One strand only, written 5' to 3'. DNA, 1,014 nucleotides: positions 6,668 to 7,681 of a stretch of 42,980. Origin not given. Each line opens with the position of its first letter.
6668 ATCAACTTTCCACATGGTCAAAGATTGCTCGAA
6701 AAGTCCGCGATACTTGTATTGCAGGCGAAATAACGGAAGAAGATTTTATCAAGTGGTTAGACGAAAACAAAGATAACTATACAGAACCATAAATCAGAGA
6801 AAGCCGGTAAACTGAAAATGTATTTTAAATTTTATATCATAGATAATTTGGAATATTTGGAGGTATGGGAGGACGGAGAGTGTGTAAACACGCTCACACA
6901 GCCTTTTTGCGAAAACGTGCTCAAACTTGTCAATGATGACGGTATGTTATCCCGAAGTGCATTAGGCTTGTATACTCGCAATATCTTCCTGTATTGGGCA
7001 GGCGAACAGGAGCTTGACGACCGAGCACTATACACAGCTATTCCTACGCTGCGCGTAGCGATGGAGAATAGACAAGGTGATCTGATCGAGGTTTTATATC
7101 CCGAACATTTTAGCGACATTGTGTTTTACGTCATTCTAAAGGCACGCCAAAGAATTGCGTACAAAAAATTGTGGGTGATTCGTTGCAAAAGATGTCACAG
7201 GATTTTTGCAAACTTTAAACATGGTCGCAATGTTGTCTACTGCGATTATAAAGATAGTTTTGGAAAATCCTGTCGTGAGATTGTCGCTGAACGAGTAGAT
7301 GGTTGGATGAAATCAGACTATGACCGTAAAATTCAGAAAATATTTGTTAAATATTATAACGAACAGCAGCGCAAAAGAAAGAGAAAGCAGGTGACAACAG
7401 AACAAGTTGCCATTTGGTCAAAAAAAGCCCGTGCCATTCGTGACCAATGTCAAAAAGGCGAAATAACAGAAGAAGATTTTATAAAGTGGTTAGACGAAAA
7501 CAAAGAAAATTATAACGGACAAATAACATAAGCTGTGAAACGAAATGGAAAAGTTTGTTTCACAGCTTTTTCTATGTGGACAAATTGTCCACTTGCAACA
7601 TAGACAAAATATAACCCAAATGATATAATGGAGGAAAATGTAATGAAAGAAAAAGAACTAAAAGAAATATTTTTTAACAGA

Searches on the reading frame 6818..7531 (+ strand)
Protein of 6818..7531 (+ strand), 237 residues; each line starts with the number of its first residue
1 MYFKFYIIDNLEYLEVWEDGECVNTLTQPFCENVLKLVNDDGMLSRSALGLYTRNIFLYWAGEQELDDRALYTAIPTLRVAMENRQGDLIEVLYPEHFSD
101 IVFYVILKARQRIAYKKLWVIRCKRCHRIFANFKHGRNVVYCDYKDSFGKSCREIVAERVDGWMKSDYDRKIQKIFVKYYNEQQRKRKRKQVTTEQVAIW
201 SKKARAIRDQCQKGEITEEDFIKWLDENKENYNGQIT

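Call 10: search_protein_families(library=pfam, proteins=[window:6818-7531:+], max_evalue=0.01)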
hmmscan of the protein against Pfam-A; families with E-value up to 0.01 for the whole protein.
window:6818-7531:+ (237 aa): 1 family
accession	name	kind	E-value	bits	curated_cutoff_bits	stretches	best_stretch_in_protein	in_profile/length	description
PF19553.4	DUF6076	-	5.6e-06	26.7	23.5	1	121-223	52-154/168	Family of unknown function (DUF6076)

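Call 26: search_protein_families(library=ncbifam, proteins=[window:6818-7531:+], max_evalue=0.01)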
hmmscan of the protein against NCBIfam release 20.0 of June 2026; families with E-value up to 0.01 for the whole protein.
window:6818-7531:+ (237 aa): 1 family
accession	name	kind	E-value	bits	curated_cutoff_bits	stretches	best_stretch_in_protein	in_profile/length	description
NF045877.1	CopZ_Nterm_CU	equivalog_domain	0.0088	16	190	0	177-225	69-115/161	Csac_0668 family 2Fe-2S cluster-binding (seleno)protein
